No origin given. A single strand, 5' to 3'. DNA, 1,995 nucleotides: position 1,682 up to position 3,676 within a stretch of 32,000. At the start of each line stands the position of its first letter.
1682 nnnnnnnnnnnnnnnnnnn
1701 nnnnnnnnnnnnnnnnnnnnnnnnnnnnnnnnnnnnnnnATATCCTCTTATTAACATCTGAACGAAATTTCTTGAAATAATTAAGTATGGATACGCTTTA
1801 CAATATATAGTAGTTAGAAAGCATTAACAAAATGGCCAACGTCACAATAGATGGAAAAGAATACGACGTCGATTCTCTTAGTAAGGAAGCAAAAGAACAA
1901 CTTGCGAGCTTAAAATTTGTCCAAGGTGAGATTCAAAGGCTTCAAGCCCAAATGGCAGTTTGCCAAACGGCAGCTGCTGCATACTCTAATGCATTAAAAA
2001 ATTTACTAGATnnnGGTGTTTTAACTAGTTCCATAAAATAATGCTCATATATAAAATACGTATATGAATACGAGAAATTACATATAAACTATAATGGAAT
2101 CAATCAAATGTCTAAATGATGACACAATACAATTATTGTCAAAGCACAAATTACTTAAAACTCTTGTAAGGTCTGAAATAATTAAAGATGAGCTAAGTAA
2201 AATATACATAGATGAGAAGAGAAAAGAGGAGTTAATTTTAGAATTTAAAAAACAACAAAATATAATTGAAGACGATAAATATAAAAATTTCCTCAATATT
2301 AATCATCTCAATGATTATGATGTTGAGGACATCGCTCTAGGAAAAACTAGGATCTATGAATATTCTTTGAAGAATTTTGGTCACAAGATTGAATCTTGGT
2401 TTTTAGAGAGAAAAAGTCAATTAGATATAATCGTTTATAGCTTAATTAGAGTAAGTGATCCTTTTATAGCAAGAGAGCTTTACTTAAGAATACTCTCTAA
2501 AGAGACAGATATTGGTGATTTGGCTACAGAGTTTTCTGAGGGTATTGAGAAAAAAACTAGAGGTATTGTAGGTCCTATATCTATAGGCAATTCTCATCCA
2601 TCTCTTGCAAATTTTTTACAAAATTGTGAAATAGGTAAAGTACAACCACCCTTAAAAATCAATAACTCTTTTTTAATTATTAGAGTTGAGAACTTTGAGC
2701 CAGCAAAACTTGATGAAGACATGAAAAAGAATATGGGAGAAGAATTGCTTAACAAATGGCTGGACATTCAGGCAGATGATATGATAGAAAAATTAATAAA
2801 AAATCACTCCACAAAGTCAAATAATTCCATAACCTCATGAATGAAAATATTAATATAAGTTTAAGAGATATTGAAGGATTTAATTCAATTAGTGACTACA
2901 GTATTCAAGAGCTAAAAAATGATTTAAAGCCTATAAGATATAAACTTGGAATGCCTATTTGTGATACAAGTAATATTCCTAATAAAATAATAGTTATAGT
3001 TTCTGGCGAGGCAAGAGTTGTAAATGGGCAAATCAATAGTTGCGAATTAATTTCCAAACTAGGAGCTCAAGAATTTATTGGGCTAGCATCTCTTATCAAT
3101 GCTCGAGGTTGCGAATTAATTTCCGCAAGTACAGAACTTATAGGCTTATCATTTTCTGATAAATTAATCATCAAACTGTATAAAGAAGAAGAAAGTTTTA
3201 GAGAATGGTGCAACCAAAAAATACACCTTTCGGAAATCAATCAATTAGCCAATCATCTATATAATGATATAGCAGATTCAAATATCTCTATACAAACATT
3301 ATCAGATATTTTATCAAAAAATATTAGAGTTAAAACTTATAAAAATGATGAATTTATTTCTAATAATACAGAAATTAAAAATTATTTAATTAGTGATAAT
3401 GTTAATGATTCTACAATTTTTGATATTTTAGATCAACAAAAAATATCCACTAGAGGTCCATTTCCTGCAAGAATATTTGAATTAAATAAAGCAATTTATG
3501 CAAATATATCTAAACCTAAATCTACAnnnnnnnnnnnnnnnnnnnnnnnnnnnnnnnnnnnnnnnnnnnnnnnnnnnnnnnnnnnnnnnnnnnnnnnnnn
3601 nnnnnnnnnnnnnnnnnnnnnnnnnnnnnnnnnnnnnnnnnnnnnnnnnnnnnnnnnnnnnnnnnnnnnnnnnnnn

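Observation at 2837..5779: The T1SS ABC transporter combines a cyclic-nucleotide-binding domain with a C39-like domain that has lost both catalytic residues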

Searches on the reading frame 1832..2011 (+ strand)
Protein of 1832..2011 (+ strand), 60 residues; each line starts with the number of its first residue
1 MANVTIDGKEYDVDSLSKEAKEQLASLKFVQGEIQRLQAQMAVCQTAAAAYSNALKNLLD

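Call 87: search_protein_families(library=pfam, proteins=[window:1832-2011:+], max_evalue=1)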
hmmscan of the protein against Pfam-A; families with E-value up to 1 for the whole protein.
seq(60 aa): 4 families
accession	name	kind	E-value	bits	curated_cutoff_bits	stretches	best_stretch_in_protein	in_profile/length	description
PF20045.4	DUF6447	-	0.0024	18.1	27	1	4-42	13-51/75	Family of unknown function (DUF6447)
PF21213.3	PriA-like_WH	-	0.018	15.5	27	1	3-50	6-54/63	Primosomal protein N'-like, winged helix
PF02316.22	HTH_Tnp_Mu_1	-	0.085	13.6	23.3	1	9-54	39-85/134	Mu DNA-binding domain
PF04690.20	YABBY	-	0.21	12.4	28.6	1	28-57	30-58/69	YABBY protein, C-terminal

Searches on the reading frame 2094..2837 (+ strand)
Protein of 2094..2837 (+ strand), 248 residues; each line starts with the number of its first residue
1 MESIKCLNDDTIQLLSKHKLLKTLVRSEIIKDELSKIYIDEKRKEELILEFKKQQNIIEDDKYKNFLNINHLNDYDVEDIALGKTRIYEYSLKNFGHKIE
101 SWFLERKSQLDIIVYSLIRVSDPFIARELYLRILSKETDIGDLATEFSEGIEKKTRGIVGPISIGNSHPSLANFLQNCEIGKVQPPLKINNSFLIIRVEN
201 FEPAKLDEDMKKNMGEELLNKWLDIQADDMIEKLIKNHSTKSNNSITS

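Call 3: search_protein_families(library=pfam, proteins=[window:2094-2837:+], max_evalue=0.1)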
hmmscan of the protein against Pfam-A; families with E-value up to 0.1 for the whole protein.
window:2094-2837:+ (248 aa): 3 families
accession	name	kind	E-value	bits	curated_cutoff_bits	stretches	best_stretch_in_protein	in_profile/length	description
PF00639.27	Rotamase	-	2.1e-06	29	21.7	1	126-199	22-96/97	PPIC-type PPIASE domain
PF13145.12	Rotamase_2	-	0.00075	20.7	27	1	135-205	44-112/121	PPIC-type PPIASE domain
PF13616.12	Rotamase_3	-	0.058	14.4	22.5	0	126-199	40-113/116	PPIC-type PPIASE domain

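Call 4: search_protein_families(library=ncbifam, proteins=[window:2094-2837:+], max_evalue=0.1)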
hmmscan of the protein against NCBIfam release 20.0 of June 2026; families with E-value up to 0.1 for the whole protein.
window:2094-2837:+ (248 aa): 1 family
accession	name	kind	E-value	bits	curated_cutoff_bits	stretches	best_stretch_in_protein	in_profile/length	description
TIGR04500.1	PpiC_rel_mature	subfamily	1.9e-07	30.6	180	1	18-225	114-328/340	TIGR04500 family putative peptide maturation system protein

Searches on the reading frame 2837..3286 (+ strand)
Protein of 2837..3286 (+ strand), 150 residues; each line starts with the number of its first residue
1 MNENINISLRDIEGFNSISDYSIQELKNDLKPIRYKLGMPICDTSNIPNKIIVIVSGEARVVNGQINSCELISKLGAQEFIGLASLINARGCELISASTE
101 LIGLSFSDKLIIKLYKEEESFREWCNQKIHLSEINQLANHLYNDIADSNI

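Call 29: search_solved_structures(query=A3, max_evalue=1, show_alignments=4)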
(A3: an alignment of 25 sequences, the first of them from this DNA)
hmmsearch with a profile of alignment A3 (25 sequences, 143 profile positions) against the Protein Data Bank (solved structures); distinct sequences matched with E-value up to 1: 182 (the best 60 are shown).
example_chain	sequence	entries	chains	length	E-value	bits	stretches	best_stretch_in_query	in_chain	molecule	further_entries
5dyk_A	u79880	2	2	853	2.9e-16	62.6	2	3-129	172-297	CGMP-dependent protein kinase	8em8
5ezr_A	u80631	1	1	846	3e-16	62.6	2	3-127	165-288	cGMP-dependent protein kinase, putative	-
4rz7_A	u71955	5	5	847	3e-16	62.6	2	3-127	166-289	cGMP-dependent protein kinase, putative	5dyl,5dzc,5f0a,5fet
9p74_A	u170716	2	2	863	3.3e-16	62.5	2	3-127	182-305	cGMP-dependent protein kinase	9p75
9ya0_MA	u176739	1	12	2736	1.1e-12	51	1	2-99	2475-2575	PCR12, TGME49_219070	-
6rsx_A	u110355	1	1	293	5e-09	39.2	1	3-106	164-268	Regulatory Subunit of Protein Kinase A (cAMP-dependent) from Euglena gracilis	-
3shr_A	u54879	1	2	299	6.3e-07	32.4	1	2-104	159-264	cGMP-dependent protein kinase 1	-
4ev0_A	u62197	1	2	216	7.3e-07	32.2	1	5-102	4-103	Transcription regulator, Crp family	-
3mdp_A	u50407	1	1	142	7.8e-07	32.1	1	3-128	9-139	Cyclic nucleotide-binding domain (CNMP-BD) protein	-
4z07_A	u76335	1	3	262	8.3e-07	32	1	2-104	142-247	cGMP-dependent protein kinase 1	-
7ssb_A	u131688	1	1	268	8.5e-07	32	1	2-103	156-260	cGMP-dependent protein kinase 1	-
5j48_A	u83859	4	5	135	4.8e-06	29.5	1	2-104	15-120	cGMP-dependent protein kinase 1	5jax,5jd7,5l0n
7lz4_A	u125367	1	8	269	6e-06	29.2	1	4-96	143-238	cAMP-dependent protein kinase type I-alpha regulatory subunit, N-terminally processed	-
4ku7_A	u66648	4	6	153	6.1e-06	29.2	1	2-105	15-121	cGMP-dependent protein kinase 1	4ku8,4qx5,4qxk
7lv3_A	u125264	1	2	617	1e-05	28.5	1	2-104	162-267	Isoform Beta of cGMP-dependent protein kinase 1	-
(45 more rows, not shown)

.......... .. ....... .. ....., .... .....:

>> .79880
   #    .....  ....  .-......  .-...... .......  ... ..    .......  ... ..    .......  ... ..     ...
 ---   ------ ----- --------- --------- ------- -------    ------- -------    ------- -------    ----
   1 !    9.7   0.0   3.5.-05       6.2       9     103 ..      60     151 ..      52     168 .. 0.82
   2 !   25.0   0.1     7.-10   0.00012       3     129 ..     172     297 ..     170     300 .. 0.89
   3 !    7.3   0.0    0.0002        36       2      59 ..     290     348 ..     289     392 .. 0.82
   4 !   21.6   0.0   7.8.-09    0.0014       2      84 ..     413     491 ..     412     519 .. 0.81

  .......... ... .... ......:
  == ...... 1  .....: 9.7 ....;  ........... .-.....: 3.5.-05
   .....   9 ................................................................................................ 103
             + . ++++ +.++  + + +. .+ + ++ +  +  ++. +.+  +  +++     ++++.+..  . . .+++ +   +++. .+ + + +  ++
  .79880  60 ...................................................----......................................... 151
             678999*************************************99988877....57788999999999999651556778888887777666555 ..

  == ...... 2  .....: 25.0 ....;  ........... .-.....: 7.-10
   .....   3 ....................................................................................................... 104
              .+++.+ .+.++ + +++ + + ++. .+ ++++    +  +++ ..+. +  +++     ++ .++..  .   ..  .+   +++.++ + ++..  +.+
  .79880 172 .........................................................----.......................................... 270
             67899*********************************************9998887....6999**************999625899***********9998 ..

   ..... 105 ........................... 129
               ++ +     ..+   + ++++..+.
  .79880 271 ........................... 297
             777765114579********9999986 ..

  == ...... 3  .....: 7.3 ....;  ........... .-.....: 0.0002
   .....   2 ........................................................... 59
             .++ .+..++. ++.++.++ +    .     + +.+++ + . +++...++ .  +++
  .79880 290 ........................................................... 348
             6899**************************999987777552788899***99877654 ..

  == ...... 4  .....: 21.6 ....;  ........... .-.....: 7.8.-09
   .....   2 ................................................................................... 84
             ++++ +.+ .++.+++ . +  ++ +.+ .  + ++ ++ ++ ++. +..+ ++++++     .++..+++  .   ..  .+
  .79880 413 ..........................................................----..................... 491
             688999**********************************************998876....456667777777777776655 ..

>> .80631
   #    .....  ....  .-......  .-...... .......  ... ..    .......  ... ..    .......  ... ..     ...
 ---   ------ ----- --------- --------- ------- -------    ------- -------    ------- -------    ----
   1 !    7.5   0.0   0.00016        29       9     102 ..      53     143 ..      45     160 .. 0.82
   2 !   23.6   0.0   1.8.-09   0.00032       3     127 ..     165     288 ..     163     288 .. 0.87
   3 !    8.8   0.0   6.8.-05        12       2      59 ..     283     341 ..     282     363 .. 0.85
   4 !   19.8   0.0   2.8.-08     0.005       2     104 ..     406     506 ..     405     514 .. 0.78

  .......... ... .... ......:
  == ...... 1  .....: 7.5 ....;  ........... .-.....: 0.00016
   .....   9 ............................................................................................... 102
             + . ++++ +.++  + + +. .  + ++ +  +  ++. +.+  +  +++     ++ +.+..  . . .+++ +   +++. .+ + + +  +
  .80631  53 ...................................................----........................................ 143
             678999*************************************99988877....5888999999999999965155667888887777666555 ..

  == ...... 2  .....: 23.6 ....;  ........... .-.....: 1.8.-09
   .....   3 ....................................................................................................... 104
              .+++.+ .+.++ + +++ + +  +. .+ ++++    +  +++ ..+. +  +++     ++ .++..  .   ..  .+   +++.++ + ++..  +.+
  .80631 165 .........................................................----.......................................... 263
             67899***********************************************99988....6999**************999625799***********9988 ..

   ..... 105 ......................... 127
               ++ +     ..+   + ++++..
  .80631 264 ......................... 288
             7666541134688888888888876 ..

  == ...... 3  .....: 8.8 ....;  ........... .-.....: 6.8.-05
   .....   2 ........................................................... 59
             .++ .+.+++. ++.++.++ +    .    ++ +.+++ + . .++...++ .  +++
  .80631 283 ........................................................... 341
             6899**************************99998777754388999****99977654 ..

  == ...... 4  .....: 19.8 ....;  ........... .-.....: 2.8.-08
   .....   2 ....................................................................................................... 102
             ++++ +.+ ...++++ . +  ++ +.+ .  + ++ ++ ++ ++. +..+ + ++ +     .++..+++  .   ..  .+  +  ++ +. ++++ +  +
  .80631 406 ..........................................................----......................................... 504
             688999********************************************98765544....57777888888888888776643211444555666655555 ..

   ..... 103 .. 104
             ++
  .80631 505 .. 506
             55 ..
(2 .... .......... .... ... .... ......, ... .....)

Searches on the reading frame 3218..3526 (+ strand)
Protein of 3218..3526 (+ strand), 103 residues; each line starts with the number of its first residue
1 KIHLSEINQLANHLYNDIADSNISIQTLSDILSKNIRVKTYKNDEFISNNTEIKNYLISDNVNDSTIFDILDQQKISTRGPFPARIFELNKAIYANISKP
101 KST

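Call 65: search_solved_structures(query=A7, max_evalue=10, show_alignments=2)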
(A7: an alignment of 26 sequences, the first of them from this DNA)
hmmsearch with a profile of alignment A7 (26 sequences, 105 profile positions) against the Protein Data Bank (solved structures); distinct sequences matched with E-value up to 10: 2.
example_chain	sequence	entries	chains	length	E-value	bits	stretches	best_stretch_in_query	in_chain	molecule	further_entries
1fyh_A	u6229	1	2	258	0.33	14.3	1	3-57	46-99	Interferon gamma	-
1eku_A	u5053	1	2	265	1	12.7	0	3-58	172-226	Interferon gamma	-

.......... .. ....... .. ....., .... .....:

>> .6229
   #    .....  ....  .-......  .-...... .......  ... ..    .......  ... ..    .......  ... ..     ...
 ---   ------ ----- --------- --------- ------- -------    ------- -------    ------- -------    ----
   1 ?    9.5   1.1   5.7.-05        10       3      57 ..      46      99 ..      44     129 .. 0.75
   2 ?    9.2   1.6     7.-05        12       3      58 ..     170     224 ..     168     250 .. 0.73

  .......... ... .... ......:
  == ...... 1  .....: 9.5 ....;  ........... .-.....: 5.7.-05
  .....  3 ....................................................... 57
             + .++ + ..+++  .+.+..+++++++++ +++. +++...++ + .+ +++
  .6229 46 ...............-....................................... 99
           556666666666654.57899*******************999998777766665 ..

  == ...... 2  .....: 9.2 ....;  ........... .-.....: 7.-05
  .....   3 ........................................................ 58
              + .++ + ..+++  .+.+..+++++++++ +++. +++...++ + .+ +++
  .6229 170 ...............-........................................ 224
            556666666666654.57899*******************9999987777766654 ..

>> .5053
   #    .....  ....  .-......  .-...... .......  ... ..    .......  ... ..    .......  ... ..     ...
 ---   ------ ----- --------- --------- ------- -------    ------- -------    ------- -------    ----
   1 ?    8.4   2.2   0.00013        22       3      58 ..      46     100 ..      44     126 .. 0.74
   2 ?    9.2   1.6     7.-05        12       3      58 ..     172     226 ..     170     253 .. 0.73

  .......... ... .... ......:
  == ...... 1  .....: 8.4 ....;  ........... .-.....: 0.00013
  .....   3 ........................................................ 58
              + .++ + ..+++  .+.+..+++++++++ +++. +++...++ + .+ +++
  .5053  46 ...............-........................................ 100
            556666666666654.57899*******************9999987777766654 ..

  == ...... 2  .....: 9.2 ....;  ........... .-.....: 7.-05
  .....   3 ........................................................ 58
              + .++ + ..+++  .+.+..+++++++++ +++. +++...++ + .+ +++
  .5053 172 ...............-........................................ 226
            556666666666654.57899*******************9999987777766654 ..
